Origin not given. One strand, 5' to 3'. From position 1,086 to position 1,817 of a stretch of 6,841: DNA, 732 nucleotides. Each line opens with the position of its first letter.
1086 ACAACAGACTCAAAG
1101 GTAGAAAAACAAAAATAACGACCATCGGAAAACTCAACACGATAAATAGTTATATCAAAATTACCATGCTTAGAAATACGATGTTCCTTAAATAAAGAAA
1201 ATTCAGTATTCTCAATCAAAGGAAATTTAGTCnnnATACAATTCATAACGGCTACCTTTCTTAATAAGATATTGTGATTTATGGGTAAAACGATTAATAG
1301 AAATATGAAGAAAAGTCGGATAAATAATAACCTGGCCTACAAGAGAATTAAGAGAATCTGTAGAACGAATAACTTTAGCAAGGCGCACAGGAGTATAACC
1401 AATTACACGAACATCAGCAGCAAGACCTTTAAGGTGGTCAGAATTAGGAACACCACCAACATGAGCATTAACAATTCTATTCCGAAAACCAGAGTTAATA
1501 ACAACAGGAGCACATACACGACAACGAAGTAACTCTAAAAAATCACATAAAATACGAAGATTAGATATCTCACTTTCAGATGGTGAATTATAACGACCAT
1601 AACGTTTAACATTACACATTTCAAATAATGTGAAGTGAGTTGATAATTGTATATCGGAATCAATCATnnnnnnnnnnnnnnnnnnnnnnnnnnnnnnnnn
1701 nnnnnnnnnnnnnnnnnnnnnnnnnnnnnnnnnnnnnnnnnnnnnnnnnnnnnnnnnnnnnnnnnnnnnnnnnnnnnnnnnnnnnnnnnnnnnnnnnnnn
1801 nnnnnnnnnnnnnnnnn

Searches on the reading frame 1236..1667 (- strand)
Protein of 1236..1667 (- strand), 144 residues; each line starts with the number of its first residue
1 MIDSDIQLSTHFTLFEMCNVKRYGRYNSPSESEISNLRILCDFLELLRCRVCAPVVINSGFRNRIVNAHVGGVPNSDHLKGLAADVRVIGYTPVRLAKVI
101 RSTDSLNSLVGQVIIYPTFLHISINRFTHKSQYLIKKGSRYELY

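Call 36: find_homologous_proteins(query=window:1236-1667:-, max_evalue=1e-10)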
Query window:1236-1667:- (144 aa): 14 proteins with E <= 1e-10 among 27 candidates.
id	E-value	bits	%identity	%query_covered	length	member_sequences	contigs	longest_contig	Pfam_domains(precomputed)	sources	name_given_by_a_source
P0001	1.5e-87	308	97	100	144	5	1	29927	PF08291.17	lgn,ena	-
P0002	4.3e-86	304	96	100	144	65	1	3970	PF08291.17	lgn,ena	-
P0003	2.6e-63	230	70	100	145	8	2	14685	PF08291.17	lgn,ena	-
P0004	1.3e-61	224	69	99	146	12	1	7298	PF08291.17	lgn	-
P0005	1.8e-61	224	70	100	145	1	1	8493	PF08291.17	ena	-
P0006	2.2e-61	224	69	100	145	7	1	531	PF08291.17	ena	-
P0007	5.5e-60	219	68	100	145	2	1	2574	PF08291.17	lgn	-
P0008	1.2e-59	218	67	100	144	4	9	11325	PF08291.17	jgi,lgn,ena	-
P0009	1.8e-58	214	64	100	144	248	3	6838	PF08291.17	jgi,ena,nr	jgi:Uncharacterized protein conserved in bacteria|nr:MAG TPA: peptidase [Microviridae sp.]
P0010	1.6e-48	182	62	95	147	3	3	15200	PF08291.17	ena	-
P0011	9.4e-48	179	62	97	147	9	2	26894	PF08291.17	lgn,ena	-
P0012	3.2e-47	178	63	95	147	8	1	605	PF08291.17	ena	-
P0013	7.8e-15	73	41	83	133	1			PF08291.17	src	-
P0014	7.8e-13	66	41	73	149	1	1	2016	PF08291.17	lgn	-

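Call 37: find_encoding_contigs(protein=P0001, flank=10000, max_places=4)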
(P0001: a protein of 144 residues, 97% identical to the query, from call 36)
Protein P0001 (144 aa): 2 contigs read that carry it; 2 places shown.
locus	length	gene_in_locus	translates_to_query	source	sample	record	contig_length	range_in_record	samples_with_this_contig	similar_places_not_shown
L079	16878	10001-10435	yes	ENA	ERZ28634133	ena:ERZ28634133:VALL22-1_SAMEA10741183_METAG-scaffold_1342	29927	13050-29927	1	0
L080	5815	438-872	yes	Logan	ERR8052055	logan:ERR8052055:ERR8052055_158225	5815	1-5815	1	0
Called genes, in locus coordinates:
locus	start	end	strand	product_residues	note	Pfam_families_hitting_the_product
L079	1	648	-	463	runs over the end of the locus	PF06738:ThrE, PF12821:ThrE_2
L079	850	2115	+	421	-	PF02113:Peptidase_S13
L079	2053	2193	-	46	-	-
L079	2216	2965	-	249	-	PF13568:OMP_b-brl_2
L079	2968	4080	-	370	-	PF13201:PCMD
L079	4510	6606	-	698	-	PF02897:Peptidase_S9_N, PF00326:Peptidase_S9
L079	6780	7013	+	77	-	PF10678:DUF2492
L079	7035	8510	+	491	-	PF08984:DUF1858, PF04282:DUF438, PF01814:Hemerythrin, PF13596:PAS_10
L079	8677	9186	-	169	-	PF00877:NLPC_P60, PF05257:CHAP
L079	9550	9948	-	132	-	-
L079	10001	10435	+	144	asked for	PF08291:Peptidase_M15_3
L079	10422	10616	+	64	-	-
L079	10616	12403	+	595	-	PF23343:REP_ORF2-G2P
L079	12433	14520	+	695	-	PF02305:Phage_F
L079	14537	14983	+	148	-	-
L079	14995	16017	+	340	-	-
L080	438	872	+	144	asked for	PF08291:Peptidase_M15_3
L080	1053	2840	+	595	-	PF23343:REP_ORF2-G2P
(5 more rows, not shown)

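Call 38: find_encoding_contigs(protein=P0003, flank=10000, max_places=4)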
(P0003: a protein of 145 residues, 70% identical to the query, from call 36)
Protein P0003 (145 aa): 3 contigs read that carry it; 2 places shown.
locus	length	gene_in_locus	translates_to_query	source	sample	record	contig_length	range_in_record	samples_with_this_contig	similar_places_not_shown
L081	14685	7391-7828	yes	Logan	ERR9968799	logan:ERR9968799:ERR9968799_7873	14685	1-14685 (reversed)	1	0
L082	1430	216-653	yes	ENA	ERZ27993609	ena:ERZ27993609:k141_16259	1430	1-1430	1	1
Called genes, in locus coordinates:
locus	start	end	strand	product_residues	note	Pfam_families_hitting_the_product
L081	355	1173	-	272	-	PF00215:OMPdecase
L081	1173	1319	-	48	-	-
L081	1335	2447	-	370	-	PF03462:PCRF, PF00472:RF-1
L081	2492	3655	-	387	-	PF00586:AIRS, PF02769:AIRS_C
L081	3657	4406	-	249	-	PF08501:Shikimate_dh_N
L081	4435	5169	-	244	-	PF01209:Ubie_methyltran, PF13489:Methyltransf_23, PF13847:Methyltransf_31, PF08241:Methyltransf_11, PF08242:Methyltransf_12, PF13649:Methyltransf_25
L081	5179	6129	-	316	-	PF01259:SAICAR_synt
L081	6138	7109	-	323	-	PF02562:PhoH, PF13604:AAA_30, PF13245:AAA_19 (weak)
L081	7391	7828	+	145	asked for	PF08291:Peptidase_M15_3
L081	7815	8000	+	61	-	-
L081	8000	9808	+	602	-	PF23343:REP_ORF2-G2P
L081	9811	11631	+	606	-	PF02305:Phage_F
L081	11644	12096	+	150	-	-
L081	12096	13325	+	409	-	-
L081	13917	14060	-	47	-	-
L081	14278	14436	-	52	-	PF14128:DUF4295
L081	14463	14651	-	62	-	PF00471:Ribosomal_L33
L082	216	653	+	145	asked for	PF08291:Peptidase_M15_3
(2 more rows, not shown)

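Call 39: find_encoding_contigs(protein=P0004, flank=10000, max_places=4)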
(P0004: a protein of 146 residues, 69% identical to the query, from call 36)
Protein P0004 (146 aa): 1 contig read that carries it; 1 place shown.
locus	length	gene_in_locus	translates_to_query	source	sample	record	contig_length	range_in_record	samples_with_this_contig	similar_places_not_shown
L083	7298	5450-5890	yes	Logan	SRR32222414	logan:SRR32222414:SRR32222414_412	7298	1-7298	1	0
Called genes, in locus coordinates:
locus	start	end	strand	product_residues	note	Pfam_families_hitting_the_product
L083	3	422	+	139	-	?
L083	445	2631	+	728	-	PF02305:Phage_F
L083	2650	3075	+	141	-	-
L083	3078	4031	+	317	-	-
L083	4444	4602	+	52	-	-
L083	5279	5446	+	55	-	-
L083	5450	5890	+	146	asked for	PF08291:Peptidase_M15_3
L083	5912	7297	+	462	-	?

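Call 40: find_encoding_contigs(protein=P0005, flank=10000, max_places=3)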
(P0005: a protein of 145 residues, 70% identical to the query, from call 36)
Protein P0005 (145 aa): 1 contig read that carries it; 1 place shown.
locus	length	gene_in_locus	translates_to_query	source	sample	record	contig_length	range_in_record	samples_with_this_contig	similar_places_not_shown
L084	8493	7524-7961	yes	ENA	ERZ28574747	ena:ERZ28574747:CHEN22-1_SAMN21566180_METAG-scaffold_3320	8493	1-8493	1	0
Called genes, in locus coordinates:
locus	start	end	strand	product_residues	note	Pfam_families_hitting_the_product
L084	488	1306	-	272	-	PF00215:OMPdecase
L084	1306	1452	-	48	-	-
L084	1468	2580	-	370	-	PF03462:PCRF, PF00472:RF-1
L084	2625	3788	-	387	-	PF00586:AIRS, PF02769:AIRS_C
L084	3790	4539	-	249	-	PF08501:Shikimate_dh_N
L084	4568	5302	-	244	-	PF01209:Ubie_methyltran, PF13489:Methyltransf_23, PF13847:Methyltransf_31, PF08241:Methyltransf_11, PF08242:Methyltransf_12, PF13649:Methyltransf_25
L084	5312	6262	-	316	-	PF01259:SAICAR_synt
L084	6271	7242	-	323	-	PF02562:PhoH, PF13604:AAA_30, PF13245:AAA_19 (weak)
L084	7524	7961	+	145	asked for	PF08291:Peptidase_M15_3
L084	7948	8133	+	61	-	-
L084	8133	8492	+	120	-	?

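Call 41: find_encoding_contigs(protein=P0008, flank=10000, max_places=8)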
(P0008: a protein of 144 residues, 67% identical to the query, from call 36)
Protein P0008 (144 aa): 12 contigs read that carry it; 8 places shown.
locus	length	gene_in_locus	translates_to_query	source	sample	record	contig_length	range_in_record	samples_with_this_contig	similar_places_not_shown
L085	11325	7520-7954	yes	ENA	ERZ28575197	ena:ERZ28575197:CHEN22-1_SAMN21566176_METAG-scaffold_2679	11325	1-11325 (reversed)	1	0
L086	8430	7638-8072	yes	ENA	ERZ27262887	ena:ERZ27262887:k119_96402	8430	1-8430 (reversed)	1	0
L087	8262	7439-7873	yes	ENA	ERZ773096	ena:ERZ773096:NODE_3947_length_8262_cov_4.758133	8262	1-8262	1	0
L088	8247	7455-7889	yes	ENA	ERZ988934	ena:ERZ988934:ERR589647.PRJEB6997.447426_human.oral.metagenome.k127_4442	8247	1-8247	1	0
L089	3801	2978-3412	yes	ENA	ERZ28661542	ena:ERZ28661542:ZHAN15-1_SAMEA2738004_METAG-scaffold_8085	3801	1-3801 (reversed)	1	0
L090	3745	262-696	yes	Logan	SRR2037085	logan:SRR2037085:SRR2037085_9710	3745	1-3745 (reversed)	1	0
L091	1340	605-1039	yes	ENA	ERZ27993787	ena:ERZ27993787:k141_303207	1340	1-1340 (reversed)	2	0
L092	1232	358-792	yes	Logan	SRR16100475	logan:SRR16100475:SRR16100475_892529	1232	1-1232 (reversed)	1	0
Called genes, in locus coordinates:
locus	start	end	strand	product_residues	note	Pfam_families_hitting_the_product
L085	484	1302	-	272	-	PF00215:OMPdecase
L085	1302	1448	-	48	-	-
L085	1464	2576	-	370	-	PF03462:PCRF, PF00472:RF-1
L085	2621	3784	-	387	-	PF00586:AIRS, PF02769:AIRS_C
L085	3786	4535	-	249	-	PF08501:Shikimate_dh_N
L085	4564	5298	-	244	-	PF01209:Ubie_methyltran, PF13489:Methyltransf_23, PF13847:Methyltransf_31, PF08241:Methyltransf_11, PF08242:Methyltransf_12, PF13649:Methyltransf_25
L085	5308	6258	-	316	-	PF01259:SAICAR_synt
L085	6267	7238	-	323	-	PF02562:PhoH, PF13604:AAA_30, PF13245:AAA_19 (weak)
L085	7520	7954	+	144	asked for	PF08291:Peptidase_M15_3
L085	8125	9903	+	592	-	PF23343:REP_ORF2-G2P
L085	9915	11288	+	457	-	PF02305:Phage_F (weak)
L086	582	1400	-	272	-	PF00215:OMPdecase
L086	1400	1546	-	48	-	-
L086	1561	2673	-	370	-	PF03462:PCRF, PF00472:RF-1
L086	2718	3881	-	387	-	PF00586:AIRS, PF02769:AIRS_C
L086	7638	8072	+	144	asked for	PF08291:Peptidase_M15_3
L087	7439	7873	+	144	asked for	PF08291:Peptidase_M15_3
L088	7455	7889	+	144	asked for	PF08291:Peptidase_M15_3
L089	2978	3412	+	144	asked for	PF08291:Peptidase_M15_3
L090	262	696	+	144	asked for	PF08291:Peptidase_M15_3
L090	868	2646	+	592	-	PF23343:REP_ORF2-G2P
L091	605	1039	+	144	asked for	PF08291:Peptidase_M15_3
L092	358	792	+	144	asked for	PF08291:Peptidase_M15_3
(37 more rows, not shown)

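Call 42: find_encoding_contigs(protein=P0010, flank=10000, max_places=4)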
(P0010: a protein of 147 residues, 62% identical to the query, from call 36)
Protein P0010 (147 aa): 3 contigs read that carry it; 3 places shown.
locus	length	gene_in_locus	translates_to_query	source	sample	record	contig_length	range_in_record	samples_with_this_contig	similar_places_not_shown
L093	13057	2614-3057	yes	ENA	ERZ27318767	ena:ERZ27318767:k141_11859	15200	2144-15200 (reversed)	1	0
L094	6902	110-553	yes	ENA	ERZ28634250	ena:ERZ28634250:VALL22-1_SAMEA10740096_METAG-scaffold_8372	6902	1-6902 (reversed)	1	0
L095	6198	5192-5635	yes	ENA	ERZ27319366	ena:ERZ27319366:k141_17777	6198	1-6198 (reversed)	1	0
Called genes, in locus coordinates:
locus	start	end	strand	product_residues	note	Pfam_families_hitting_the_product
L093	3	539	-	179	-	?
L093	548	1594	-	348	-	PF02562:PhoH, PF13604:AAA_30, PF13245:AAA_19 (weak)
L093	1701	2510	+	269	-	PF18979:DUF5715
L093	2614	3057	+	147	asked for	PF08291:Peptidase_M15_3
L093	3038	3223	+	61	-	-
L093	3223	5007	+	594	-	PF23343:REP_ORF2-G2P (weak)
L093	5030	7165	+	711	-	PF02305:Phage_F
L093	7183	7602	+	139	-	-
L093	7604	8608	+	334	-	-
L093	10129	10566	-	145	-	-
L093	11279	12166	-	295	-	PF00701:DHDPS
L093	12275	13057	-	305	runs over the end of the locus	PF00892:EamA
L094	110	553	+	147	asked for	PF08291:Peptidase_M15_3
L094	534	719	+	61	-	-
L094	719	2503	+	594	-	PF23343:REP_ORF2-G2P (weak)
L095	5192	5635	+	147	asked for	PF08291:Peptidase_M15_3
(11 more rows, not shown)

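Call 43: find_encoding_contigs(protein=P0011, flank=10000, max_places=4)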
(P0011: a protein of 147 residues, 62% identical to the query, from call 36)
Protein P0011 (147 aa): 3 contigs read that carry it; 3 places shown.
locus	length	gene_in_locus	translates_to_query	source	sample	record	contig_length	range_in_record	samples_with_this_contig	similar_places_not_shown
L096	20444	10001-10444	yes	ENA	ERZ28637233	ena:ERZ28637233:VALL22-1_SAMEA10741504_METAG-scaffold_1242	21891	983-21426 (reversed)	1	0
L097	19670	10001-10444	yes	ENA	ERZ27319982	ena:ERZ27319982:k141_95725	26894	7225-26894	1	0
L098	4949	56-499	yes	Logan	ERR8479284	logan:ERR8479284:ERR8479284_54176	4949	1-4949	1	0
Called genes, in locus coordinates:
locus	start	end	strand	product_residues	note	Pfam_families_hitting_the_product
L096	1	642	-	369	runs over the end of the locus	?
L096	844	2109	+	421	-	PF02113:Peptidase_S13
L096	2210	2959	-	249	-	PF13568:OMP_b-brl_2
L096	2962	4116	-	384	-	PF13201:PCMD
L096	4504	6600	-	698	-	PF02897:Peptidase_S9_N, PF00326:Peptidase_S9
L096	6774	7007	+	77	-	PF10678:DUF2492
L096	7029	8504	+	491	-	PF08984:DUF1858, PF04282:DUF438, PF01814:Hemerythrin, PF13596:PAS_10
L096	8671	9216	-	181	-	PF00877:NLPC_P60, PF05257:CHAP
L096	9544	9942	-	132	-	-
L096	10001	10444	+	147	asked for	PF08291:Peptidase_M15_3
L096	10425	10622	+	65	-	-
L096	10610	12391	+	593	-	PF23343:REP_ORF2-G2P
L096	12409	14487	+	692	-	PF02305:Phage_F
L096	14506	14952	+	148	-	-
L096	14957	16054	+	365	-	-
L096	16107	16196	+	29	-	PF20096:DUF6486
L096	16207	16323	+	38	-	-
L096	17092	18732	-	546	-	-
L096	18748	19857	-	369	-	PF00593:TonB_dep_Rec_b-barrel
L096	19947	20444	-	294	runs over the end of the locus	-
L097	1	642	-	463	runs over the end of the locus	PF06738:ThrE, PF12821:ThrE_2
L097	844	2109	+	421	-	PF02113:Peptidase_S13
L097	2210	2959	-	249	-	PF13568:OMP_b-brl_2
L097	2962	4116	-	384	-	PF13201:PCMD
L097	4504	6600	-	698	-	PF02897:Peptidase_S9_N, PF00326:Peptidase_S9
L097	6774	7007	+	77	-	PF10678:DUF2492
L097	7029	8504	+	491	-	PF08984:DUF1858, PF04282:DUF438, PF01814:Hemerythrin, PF13596:PAS_10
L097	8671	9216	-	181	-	PF00877:NLPC_P60, PF05257:CHAP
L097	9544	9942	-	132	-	-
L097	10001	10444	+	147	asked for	PF08291:Peptidase_M15_3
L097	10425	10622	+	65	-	-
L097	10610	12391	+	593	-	PF23343:REP_ORF2-G2P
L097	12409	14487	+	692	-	PF02305:Phage_F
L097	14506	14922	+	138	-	-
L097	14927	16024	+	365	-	-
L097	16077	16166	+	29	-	PF20096:DUF6486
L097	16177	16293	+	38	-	-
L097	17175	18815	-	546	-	-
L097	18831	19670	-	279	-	?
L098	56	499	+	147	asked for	PF08291:Peptidase_M15_3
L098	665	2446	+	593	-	PF23343:REP_ORF2-G2P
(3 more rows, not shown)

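Call 80: list_cluster_members(proteins=[L081:1338-2447:-, L079:4513-6606:-, L093:11282-12166:-, L073:516-2666:+])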
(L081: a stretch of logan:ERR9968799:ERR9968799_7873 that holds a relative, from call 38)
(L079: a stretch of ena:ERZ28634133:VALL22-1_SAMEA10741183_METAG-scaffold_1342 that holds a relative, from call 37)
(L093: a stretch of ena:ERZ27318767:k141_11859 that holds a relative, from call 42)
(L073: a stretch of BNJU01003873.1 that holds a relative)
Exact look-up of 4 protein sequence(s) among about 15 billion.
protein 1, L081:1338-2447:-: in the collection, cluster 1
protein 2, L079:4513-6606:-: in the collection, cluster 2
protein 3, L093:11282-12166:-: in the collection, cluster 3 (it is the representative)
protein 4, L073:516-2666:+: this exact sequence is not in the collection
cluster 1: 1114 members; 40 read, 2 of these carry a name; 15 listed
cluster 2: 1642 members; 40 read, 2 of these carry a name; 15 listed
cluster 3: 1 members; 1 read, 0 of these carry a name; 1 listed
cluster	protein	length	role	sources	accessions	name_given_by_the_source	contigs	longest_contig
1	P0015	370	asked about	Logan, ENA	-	-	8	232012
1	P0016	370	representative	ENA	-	-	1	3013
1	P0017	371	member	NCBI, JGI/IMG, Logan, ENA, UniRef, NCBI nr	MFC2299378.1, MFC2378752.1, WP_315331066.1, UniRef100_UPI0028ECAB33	MAG: peptide chain release factor 1 [Segatella oulorum] | peptide chain release factor 1 n=1 Tax=Segatella oulorum TaxID=28136 RepID=UPI0028ECAB33 | peptide chain release factor 1 [Segatella oulorum]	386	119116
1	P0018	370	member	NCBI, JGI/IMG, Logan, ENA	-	peptide chain release factor 1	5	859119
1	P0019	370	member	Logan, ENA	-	-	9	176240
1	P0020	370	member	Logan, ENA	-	-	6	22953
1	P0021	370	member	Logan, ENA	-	-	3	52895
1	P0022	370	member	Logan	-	-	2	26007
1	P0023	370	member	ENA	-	-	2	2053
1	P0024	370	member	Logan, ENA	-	-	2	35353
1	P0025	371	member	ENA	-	-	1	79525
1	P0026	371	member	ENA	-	-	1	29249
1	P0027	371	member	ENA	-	-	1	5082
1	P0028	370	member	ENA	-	-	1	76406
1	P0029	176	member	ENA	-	-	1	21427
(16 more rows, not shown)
